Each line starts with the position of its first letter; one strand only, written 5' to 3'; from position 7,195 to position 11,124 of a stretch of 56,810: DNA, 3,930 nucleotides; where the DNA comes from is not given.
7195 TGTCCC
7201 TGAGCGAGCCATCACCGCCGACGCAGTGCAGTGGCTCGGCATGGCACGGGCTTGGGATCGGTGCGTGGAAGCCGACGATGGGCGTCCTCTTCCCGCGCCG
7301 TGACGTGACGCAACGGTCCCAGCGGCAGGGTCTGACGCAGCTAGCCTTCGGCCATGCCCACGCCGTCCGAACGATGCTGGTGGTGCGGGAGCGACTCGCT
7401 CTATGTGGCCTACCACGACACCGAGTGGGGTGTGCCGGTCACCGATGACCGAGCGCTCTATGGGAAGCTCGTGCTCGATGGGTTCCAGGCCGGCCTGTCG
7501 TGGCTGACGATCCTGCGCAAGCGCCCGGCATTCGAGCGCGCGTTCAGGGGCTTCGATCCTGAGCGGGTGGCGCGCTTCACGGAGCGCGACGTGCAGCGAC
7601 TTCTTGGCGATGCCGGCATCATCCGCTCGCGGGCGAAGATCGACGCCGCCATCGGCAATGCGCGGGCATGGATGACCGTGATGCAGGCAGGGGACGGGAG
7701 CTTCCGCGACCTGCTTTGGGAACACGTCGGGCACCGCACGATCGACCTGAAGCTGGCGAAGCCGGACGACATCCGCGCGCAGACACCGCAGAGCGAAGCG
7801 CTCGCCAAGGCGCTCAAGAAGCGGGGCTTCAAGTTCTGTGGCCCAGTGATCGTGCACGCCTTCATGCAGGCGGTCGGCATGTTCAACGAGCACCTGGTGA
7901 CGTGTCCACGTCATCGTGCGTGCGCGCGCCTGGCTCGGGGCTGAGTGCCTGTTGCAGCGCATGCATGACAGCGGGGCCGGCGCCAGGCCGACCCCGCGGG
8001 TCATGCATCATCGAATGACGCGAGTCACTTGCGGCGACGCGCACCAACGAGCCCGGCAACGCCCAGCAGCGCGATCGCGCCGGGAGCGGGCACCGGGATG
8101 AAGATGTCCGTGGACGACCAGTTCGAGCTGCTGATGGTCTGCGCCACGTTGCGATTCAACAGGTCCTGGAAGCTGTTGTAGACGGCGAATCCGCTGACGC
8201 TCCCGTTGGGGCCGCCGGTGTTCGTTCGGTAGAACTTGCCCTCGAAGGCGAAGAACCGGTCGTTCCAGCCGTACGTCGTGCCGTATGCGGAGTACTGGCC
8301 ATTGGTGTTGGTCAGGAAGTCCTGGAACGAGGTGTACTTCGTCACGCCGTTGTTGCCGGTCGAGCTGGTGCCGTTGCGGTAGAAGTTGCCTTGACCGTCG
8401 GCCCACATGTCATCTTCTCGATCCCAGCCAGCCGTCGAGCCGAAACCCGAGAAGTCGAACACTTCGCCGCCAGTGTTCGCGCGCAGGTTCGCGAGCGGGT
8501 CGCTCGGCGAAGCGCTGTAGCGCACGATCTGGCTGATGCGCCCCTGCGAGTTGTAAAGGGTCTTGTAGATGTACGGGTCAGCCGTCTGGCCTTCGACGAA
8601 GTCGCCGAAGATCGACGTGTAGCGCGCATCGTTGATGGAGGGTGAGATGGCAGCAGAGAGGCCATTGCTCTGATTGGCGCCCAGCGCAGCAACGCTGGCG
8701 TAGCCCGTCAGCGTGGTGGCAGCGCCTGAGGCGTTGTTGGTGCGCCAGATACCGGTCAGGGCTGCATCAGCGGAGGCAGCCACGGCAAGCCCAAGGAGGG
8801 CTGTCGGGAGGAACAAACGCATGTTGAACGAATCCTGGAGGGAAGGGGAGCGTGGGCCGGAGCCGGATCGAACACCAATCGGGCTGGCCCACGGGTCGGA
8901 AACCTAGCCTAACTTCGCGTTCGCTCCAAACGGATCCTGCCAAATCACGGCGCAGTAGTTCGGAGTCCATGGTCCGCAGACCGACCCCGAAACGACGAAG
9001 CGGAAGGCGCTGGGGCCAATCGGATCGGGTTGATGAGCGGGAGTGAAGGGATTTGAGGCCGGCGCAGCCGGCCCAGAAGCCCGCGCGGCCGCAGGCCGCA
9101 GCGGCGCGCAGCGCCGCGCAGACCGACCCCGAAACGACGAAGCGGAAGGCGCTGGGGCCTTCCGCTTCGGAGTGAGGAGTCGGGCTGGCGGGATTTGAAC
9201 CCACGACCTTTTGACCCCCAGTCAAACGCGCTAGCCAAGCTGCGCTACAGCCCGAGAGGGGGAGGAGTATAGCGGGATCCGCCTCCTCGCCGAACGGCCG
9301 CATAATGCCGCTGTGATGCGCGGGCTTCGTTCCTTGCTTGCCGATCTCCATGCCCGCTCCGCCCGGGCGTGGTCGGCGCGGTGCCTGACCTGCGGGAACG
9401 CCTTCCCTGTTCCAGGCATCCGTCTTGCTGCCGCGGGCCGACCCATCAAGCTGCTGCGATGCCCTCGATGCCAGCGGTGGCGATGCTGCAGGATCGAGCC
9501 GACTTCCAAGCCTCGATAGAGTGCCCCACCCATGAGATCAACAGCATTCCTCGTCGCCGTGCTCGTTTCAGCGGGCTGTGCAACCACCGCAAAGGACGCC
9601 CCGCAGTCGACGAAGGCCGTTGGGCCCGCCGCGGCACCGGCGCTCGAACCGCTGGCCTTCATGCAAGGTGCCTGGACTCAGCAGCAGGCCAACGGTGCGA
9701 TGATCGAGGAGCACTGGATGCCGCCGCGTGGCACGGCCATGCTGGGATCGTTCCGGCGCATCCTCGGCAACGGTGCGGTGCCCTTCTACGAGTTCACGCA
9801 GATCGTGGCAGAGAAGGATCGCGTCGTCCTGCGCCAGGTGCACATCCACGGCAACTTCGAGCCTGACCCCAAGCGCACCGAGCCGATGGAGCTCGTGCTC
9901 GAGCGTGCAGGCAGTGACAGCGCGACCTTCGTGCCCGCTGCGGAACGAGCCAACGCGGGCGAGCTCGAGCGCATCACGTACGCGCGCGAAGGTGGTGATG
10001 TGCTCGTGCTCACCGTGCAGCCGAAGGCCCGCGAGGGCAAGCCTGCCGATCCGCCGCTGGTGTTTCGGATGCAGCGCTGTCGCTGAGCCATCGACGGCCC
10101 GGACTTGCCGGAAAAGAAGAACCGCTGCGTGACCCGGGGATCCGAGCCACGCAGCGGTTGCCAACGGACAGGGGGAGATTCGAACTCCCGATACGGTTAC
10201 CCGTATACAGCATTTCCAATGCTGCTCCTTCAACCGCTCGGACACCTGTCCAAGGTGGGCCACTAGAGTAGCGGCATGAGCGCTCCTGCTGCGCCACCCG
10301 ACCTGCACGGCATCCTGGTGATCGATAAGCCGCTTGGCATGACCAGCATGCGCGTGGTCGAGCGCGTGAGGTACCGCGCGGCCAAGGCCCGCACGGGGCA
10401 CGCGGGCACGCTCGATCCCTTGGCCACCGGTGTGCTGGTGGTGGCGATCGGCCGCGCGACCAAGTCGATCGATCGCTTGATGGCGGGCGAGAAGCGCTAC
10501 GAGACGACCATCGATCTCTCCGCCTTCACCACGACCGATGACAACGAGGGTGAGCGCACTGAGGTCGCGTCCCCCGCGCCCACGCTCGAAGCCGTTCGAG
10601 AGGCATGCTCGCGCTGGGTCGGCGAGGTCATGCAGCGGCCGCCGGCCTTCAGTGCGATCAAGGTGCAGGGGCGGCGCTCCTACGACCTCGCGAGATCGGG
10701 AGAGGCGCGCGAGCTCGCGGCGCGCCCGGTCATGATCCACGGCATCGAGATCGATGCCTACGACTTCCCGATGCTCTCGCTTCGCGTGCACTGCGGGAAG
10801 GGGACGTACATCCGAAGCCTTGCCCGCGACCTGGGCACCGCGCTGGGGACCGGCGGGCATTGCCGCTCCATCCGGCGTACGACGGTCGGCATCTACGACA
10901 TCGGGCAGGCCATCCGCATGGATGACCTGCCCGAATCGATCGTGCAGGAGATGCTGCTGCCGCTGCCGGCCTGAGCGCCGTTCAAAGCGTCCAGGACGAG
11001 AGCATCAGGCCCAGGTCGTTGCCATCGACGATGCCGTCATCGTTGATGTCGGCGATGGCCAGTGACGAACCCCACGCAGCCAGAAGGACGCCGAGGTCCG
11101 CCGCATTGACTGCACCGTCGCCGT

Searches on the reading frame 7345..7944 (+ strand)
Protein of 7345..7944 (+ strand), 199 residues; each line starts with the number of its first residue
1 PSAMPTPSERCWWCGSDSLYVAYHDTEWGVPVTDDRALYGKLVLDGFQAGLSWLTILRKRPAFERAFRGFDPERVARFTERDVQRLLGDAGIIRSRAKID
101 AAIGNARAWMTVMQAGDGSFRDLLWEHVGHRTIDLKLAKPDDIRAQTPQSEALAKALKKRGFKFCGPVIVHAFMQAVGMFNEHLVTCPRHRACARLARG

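Call 33: search_protein_families(library=pfam, proteins=[window:7345-7944:+], max_evalue=0.001)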
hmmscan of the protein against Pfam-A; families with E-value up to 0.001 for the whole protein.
window:7345-7944:+ (199 aa): 1 family
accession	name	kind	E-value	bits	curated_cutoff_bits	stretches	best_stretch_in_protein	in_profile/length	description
PF03352.18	Adenine_glyco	-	9.9e-73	244.2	25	1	13-190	1-177/177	Methyladenine glycosylase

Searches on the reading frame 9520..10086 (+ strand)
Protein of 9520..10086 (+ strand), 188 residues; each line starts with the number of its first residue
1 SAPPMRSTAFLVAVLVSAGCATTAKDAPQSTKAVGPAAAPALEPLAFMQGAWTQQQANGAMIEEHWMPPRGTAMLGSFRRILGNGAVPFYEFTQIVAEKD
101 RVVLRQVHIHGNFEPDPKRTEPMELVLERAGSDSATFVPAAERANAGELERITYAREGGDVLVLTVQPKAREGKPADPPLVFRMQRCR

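Call 33: search_protein_families(library=pfam, proteins=[window:9520-10086:+], max_evalue=0.001)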
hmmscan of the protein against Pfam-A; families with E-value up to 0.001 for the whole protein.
window:9520-10086:+ (188 aa): 1 family
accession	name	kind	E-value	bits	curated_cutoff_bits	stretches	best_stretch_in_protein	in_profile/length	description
PF19780.4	DUF6265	-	1.7e-21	77.2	23.8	1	46-166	1-114/116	Domain of unknown function (DUF6265)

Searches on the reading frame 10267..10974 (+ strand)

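Call 33: search_protein_families(library=pfam, proteins=[window:10267-10974:+], max_evalue=0.001)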
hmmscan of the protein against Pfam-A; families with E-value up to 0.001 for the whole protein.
window:10267-10974:+ (235 aa): 2 families
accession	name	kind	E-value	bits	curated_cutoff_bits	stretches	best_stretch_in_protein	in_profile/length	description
PF01509.24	TruB_N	-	1.2e-47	162.5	27.3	1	40-182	6-149/149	TruB family pseudouridylate synthase (N terminal domain)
PF16198.10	TruB_C_2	-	4.5e-10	40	29.3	1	183-226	1-44/66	tRNA pseudouridylate synthase B C-terminal domain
